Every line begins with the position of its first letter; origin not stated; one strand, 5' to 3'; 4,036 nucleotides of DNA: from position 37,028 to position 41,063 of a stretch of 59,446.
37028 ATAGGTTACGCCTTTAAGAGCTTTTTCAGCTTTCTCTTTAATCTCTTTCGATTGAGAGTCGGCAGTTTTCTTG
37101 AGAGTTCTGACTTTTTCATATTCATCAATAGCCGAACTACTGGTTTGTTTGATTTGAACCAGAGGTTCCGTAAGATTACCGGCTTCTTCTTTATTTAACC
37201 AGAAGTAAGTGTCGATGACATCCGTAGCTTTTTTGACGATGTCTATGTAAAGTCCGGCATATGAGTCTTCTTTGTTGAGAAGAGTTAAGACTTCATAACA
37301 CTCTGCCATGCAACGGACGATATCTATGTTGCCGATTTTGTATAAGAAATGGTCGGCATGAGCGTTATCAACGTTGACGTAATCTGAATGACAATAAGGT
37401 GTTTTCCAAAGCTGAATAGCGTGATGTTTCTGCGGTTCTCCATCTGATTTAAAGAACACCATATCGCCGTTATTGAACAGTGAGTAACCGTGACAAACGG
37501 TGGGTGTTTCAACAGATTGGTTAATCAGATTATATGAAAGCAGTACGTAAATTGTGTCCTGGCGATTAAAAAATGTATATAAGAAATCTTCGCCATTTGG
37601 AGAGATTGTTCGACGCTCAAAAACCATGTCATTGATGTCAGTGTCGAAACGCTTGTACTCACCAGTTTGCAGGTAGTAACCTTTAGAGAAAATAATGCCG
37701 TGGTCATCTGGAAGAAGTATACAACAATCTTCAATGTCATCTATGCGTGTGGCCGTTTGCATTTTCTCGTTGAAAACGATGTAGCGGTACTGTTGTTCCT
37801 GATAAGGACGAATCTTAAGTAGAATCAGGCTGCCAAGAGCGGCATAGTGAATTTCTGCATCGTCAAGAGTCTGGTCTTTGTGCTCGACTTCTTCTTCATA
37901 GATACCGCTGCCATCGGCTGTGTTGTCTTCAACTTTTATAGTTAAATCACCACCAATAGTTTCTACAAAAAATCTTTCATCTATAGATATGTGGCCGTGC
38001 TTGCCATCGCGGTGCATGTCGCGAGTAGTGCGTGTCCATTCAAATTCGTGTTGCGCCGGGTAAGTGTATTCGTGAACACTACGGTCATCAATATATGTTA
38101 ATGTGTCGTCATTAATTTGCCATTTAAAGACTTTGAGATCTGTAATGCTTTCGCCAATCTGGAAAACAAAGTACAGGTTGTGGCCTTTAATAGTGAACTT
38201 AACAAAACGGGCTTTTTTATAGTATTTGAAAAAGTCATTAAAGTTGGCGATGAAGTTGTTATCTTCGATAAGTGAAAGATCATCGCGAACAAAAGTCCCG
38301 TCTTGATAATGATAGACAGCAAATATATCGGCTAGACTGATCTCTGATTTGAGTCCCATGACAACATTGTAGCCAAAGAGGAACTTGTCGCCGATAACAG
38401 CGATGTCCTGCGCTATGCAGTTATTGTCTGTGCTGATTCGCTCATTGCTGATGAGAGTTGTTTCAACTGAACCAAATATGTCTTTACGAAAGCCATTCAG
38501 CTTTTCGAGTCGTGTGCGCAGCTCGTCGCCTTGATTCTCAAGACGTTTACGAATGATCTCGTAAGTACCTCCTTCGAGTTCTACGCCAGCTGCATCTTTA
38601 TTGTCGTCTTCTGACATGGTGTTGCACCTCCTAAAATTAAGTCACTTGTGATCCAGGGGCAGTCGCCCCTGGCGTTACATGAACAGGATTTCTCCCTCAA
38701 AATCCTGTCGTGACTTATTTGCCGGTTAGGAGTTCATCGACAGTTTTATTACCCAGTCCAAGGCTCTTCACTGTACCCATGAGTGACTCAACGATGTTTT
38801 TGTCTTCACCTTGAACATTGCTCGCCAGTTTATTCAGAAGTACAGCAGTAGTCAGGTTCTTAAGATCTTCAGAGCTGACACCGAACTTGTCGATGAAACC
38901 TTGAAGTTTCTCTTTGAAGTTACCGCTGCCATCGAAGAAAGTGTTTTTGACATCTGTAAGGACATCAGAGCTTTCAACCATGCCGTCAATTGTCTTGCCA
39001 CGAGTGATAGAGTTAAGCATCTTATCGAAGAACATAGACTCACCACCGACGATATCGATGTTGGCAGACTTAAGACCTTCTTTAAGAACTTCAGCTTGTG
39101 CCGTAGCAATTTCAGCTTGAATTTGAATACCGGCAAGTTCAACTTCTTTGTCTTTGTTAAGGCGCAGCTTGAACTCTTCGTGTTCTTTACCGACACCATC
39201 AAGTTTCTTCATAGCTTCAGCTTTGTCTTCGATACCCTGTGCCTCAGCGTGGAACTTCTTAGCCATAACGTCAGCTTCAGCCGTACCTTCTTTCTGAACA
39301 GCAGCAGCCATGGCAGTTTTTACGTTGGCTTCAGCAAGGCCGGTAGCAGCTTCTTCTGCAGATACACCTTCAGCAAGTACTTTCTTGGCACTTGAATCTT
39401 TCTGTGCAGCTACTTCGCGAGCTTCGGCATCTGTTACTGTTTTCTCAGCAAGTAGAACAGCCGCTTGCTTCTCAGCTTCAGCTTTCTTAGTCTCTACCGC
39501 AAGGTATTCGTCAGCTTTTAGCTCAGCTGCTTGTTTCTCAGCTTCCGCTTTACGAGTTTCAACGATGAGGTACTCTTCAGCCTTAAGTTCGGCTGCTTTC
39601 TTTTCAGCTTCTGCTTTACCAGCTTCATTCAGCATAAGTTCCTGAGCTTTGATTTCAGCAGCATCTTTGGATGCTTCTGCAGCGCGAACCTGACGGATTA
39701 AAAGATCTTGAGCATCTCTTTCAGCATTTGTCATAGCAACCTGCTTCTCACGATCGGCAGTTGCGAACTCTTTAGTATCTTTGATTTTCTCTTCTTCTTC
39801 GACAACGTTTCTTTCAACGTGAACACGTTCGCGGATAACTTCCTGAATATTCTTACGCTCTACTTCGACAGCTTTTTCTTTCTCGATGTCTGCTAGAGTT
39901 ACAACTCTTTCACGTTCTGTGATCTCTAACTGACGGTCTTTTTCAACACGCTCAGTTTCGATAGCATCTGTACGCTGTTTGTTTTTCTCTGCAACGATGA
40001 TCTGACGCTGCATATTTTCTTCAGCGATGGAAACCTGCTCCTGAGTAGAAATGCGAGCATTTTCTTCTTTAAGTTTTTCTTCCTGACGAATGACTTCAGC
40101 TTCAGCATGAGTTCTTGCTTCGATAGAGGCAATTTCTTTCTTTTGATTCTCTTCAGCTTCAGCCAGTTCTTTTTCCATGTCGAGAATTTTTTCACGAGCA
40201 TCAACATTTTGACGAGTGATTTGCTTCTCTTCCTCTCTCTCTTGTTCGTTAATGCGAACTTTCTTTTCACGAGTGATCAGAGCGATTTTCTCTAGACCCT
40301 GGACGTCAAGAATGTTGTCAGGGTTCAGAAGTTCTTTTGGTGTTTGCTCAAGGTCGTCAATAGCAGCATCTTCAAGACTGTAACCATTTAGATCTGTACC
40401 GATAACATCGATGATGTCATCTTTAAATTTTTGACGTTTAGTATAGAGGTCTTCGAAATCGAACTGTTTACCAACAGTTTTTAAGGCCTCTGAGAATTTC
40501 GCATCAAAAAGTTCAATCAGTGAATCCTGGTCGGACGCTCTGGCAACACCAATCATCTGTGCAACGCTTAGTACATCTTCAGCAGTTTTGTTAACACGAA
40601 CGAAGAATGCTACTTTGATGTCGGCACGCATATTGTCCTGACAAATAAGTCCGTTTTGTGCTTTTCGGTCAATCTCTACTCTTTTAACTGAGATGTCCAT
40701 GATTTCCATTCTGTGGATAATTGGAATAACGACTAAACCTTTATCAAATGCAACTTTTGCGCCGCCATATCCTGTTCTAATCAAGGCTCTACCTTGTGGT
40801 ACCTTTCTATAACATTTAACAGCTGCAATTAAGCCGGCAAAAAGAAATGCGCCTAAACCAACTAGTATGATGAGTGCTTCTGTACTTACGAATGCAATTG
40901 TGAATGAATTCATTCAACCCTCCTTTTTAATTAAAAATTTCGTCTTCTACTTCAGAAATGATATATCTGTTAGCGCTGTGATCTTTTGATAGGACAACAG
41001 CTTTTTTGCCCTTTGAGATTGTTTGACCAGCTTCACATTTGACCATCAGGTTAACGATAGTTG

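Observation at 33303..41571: Four-gene operon coupling a flotillin/NfeD pair to a giant MoxR/dynein-type AAA+ protein: candidate undescribed membrane-microdomain system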

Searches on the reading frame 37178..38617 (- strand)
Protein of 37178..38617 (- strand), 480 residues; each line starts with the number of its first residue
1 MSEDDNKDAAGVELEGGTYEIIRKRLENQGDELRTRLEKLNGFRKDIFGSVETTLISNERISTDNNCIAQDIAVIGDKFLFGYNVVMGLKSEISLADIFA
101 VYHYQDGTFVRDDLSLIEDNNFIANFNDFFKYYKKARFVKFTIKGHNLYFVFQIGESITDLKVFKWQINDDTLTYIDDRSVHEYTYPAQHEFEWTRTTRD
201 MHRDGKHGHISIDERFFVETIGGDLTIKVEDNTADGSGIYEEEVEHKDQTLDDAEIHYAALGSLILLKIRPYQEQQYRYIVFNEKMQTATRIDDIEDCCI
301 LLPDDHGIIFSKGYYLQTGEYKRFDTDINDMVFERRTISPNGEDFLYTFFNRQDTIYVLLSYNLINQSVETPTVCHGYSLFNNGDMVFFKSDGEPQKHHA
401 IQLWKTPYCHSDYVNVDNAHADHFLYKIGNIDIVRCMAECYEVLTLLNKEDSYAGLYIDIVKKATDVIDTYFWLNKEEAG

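Call 67: search_protein_representatives(protein=window:37178-38617:-)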
Query: 480 residues. Proteins with E-value up to 0.001 (for the whole library): 746; up to 1e-10: 538; up to 1e-30: 256. The best 150 are listed.
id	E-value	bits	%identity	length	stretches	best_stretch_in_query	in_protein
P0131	2.5e-181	620.1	56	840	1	13-477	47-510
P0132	1.2e-176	604.7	56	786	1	11-479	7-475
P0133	1.9e-173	594.1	55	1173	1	7-478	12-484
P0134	1.9e-171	587.5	55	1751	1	11-479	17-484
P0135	3.8e-169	579.9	53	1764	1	13-478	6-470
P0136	1.2e-162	558.5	50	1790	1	8-478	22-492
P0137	1.6e-158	544.9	54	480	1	13-456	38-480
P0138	3.1e-156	537.4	50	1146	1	4-478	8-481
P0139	4.8e-155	533.4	49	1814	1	11-478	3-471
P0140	3.1e-153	527.4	49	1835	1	9-477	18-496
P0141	3.9e-153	527.1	48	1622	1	14-479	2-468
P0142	1.1e-152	525.7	48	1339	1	14-478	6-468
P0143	1.7e-150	518.4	50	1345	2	171-479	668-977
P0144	6.3e-150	516.5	49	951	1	13-477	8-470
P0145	1.3e-149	515.5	47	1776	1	15-476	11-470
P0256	2.3e-69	250.9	31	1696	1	15-478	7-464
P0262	5.7e-65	236.4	30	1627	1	15-475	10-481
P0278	1.7e-58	215.0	29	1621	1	15-475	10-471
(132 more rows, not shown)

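Call 68: find_encoding_contigs(protein=P0278, flank=8000, max_places=2)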
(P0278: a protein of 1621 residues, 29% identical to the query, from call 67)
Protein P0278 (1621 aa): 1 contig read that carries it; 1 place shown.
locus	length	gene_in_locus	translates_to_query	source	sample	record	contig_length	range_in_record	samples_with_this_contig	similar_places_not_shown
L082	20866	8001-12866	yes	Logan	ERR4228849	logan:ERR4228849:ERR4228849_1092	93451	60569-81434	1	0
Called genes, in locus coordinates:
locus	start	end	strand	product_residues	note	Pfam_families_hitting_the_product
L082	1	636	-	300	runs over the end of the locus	PF12796:Ank_2 (faint), PF13637:Ank_4 (faint), PF13857:Ank_5 (faint), PF00023:Ank (faint)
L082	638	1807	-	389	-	PF00023:Ank (faint), PF13606:Ank_3 (faint), PF13637:Ank_4 (faint), PF13857:Ank_5 (faint), PF12796:Ank_2 (weak)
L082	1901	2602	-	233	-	-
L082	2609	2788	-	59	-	-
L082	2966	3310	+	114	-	-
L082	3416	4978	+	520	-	PF12796:Ank_2 (faint)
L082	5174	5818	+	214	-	-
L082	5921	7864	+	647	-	-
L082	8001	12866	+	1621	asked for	PF12458:DUF3686, PF07728:AAA_5 (faint), PF25472:DUF7902, PF00004:AAA (weak)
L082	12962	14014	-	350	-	-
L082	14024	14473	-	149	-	PF00583:Acetyltransf_1 (weak), PF13508:Acetyltransf_7 (weak)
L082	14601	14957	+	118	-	-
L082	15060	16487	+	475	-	PF03062:MBOAT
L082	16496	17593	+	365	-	PF04311:DUF459, PF13472:Lipase_GDSL_2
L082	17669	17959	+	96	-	-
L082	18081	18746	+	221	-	-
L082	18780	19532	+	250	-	PF04012:PspA_IM30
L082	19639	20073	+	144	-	-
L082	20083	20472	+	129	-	-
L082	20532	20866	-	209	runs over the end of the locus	PF13637:Ank_4 (faint), PF13857:Ank_5 (faint), PF00023:Ank (faint), PF12796:Ank_2 (weak)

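Call 72: find_encoding_contigs(protein=P0262, flank=8000, max_places=2)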
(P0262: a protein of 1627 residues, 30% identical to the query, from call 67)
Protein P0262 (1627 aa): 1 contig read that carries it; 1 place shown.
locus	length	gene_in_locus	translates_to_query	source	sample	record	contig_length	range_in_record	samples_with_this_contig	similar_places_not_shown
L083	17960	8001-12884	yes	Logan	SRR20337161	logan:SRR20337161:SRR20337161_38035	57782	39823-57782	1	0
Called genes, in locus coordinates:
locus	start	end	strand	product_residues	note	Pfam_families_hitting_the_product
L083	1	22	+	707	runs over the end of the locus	PF01841:Transglut_core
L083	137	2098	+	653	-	PF06480:FtsH_ext, PF00004:AAA, PF17862:AAA_lid_3, PF01434:Peptidase_M41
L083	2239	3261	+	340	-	-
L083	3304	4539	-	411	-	PF01743:PolyA_pol, PF12627:PolyA_pol_RNAbd (weak)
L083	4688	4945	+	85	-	-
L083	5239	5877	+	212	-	-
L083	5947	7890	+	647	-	-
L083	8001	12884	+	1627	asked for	PF12458:DUF3686, PF25472:DUF7902, PF13401:AAA_22 (faint), PF00004:AAA (weak)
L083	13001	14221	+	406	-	PF05816:TelA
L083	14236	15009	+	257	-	-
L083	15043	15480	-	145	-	-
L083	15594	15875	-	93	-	-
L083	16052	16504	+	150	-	-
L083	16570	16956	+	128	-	-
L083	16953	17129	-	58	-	-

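Call 73: find_encoding_contigs(protein=P0256, flank=8000, max_places=2)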
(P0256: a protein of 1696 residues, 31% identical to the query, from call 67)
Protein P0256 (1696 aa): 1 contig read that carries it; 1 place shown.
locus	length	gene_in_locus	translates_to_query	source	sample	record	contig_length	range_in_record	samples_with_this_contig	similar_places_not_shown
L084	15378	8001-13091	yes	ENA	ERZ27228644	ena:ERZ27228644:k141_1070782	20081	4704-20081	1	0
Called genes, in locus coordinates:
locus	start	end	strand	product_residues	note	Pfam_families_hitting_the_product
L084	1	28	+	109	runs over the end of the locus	-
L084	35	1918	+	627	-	-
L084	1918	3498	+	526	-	PF02463:SMC_N (faint), PF00005:ABC_tran, PF13304:AAA_21 (faint), PF13401:AAA_22 (weak), PF01061:ABC2_membrane, PF12698:ABC2_membrane_3 (weak)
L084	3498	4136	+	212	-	-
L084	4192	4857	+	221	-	PF01694:Rhomboid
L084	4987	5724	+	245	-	-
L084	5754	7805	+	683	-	-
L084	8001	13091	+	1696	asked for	PF12458:DUF3686, PF25472:DUF7902, PF05496:RuvB_N (faint), PF00004:AAA, PF07728:AAA_5 (faint)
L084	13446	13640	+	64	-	-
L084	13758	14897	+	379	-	-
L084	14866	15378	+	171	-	?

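Call 82: search_dna_similar(query=window:37178-38617:-, collection=plasmids, mode=protein, max_rows=10)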
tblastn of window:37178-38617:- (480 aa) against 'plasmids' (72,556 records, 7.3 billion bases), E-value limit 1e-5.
Records with a match: 13; places in all: 13; records where one place covers at least 80% of the query: 13.
Best place of each record, by identity: <60% 13.
By first word of the organism name: Streptomyces 3; Proteus 2; Deinococcus 2; Hymenobacter 1; Nonomuraea 1; Pseudomonas 1; Photobacterium 1; Halomonas 1; Vibrio 1.
By predicted mobility (MOB-suite, as given by PLSDB): non-mobilizable 10; mobilizable 3.
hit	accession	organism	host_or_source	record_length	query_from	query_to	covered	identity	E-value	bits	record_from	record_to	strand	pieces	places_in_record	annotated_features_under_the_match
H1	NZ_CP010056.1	Hymenobacter sp. DG25B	single cell,soil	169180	13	479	97%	54.8%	2e-179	565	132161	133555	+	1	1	DNA repair ATPase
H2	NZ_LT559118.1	Nonomuraea gerenzanensis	-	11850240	13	476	97%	43.8%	4e-123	402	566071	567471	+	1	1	none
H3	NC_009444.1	Pseudomonas fluorescens SBW25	-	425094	15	478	97%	40.8%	2e-112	372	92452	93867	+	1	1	DNA repair ATPase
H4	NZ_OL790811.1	Proteus mirabilis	-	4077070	15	477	96%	39.9%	2e-112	372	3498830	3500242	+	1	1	none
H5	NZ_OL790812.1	Proteus mirabilis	-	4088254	15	477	96%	39.9%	2e-112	372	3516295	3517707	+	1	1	none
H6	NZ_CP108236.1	Streptomyces sp. NBC_00080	-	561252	7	480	99%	38.6%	6e-105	350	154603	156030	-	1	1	DNA repair ATPase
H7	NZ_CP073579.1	Photobacterium sp. GJ3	-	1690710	15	475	96%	39.3%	2e-104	349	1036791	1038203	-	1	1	record has no annotation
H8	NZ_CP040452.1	Halomonas sp. PA16-9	-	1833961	6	476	98%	36.9%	8e-107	355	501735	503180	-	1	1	none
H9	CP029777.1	Deinococcus actinosclerus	mixed culture,wastewater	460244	9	480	98%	36.6%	2e-104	348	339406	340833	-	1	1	DNA repair protein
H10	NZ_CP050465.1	Vibrio campbellii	single cell,seawater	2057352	15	479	97%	37.1%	9e-100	335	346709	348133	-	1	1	none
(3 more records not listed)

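Call 83: search_dna_similar(query=window:37178-38617:-, collection=phages, mode=protein, max_rows=10)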
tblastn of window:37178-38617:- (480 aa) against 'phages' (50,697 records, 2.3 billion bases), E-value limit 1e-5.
No match.

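Call 84: get_annotated_region(hit=H3, flank=9000)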
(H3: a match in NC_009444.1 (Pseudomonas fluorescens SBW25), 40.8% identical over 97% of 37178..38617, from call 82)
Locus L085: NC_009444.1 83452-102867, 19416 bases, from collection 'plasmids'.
description: Pseudomonas fluorescens SBW25 plasmid pQBR103, complete sequence
organism: Pseudomonas fluorescens SBW25 (NCBI taxid 216595)
taxonomy: Bacteria; Pseudomonadota; Gammaproteobacteria; Pseudomonadales; Pseudomonadaceae; Pseudomonas; Pseudomonas fluorescens; Pseudomonas fluorescens SBW25
host: -; source: -; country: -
typing (MOB-suite, as given by PLSDB): non-mobilizable; replicon rep_cluster_1081; mating-pair formation MPF_I
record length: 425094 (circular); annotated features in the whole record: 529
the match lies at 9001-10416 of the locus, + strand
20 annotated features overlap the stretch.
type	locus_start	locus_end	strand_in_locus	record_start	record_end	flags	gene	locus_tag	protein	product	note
CDS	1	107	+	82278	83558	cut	-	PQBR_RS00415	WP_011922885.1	site-specific DNA-methyltransferase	GO:0006306 - DNA methylation [Evidence IEA]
CDS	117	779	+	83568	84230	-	-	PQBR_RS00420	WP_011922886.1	hypothetical protein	-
CDS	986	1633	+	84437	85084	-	-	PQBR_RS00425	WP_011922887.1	YjfI family protein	-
CDS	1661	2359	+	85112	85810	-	-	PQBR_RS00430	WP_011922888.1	PspA/IM30 family protein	-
CDS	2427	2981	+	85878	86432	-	-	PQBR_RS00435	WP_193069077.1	rhomboid family intramembrane serine protease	-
CDS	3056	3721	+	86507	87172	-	-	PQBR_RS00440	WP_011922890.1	DUF2491 family protein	-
CDS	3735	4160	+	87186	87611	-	-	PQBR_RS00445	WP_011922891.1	DUF350 domain-containing protein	-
CDS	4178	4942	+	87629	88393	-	-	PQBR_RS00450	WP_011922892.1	DUF1190 domain-containing protein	-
CDS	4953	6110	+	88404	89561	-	-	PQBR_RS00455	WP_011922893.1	glutathionylspermidine synthase family protein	-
CDS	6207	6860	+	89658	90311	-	-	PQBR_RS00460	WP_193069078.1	hypothetical protein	-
CDS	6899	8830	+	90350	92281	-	-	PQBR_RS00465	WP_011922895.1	SPFH domain-containing protein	-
CDS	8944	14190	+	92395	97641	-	-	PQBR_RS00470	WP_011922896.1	DNA repair ATPase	-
CDS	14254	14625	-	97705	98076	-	-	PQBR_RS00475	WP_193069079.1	histone-like nucleoid-structuring protein, MvaT/MvaU family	GO:0071824 - protein-DNA complex organization [Evidence IEA]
CDS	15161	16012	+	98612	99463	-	-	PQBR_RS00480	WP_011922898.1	hypothetical protein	-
CDS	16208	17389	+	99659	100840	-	-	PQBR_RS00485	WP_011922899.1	C2H2-type zinc finger protein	-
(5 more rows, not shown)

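Call 85: get_annotated_region(hit=H9, flank=9000)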
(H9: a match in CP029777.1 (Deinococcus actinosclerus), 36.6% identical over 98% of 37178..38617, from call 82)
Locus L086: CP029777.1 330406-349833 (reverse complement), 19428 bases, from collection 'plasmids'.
description: Deinococcus actinosclerus strain SJTR plasmid unnamed3, complete sequence
organism: Deinococcus actinosclerus (NCBI taxid 1768108)
taxonomy: Bacteria; Deinococcota; Deinococci; Deinococcales; Deinococcaceae; Deinococcus; Deinococcus actinosclerus
host: -; source: mixed culture,wastewater; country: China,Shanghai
typing (MOB-suite, as given by PLSDB): non-mobilizable
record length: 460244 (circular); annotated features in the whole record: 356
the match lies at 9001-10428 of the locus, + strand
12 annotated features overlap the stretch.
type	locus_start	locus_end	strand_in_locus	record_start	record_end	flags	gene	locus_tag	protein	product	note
CDS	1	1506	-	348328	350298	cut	-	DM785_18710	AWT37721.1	hypothetical protein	-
CDS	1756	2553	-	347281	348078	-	modB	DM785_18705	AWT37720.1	molybdate ABC transporter permease subunit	-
CDS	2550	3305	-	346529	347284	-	modA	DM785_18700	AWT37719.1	molybdate ABC transporter substrate-binding protein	-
CDS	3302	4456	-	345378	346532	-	-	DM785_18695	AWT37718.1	XRE family transcriptional regulator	-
CDS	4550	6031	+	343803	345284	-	-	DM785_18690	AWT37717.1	GGDEF domain-containing protein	-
CDS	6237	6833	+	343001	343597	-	-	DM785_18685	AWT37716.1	hypothetical protein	-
CDS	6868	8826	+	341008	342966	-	-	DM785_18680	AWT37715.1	hypothetical protein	-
CDS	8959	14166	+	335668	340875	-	-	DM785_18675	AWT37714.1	DNA repair protein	-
CDS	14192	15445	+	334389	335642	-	-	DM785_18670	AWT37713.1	glycerate kinase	-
CDS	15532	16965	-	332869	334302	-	-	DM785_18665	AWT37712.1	guanine permease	-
CDS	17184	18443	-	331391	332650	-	-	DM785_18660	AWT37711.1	transcriptional regulator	-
CDS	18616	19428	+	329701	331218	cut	hpaE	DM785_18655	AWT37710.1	5-carboxymethyl-2-hydroxymuconate semialdehyde dehydrogenase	-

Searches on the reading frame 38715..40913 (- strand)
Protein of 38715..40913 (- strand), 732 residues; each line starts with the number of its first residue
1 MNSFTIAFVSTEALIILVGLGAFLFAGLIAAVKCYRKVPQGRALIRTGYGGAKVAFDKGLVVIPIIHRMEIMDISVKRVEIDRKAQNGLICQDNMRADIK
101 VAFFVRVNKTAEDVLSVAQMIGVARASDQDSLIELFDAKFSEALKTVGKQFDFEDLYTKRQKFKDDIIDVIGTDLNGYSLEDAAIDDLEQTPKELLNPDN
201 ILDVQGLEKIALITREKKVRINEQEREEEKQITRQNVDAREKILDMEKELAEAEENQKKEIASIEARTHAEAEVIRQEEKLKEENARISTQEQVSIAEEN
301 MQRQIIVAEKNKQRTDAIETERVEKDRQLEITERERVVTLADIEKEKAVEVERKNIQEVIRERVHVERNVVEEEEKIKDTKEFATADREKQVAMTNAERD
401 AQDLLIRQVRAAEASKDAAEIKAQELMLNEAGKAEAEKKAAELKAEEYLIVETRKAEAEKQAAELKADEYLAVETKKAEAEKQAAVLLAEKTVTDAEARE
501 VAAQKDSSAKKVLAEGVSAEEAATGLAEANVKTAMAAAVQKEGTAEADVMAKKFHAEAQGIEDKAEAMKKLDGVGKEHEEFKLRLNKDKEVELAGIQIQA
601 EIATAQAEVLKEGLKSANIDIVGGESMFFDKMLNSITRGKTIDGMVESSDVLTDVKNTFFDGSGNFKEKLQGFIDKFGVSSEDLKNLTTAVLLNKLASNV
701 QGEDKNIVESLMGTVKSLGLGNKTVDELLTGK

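Call 4: search_protein_families(library=pfam, proteins=[window:38715-40913:-], max_evalue=0.01)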
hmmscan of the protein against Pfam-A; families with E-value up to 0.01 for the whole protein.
window:38715-40913:- (732 aa): 1 family
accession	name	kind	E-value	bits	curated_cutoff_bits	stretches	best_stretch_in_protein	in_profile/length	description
PF01145.31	Band_7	-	3.1e-14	53.8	23.6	1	37-218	2-166/176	SPFH domain / Band 7 family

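Call 5: search_protein_families(library=ncbifam, proteins=[window:38715-40913:-], max_evalue=0.01)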
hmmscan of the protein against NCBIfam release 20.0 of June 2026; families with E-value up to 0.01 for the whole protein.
window:38715-40913:- (732 aa): 0 families

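Call 6: search_protein_families(library=padloc, proteins=[window:38715-40913:-], max_evalue=0.01)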
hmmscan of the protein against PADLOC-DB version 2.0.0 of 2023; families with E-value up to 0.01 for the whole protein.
window:38715-40913:- (732 aa): 0 families

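Call 39: search_solved_structures(query=window:38715-40913:-, max_evalue=0.01)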
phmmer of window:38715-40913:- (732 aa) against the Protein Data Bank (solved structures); distinct sequences matched with E-value up to 0.01: 0.

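Call 42: search_solved_structures(query=A5, max_evalue=0.01)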
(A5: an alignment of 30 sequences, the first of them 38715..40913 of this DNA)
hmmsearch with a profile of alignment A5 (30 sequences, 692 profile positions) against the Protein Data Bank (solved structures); distinct sequences matched with E-value up to 0.01: 1.
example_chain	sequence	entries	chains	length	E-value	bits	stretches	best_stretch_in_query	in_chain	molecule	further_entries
8z5g_A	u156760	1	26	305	0.0017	20.1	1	368-447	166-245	Protein QmcA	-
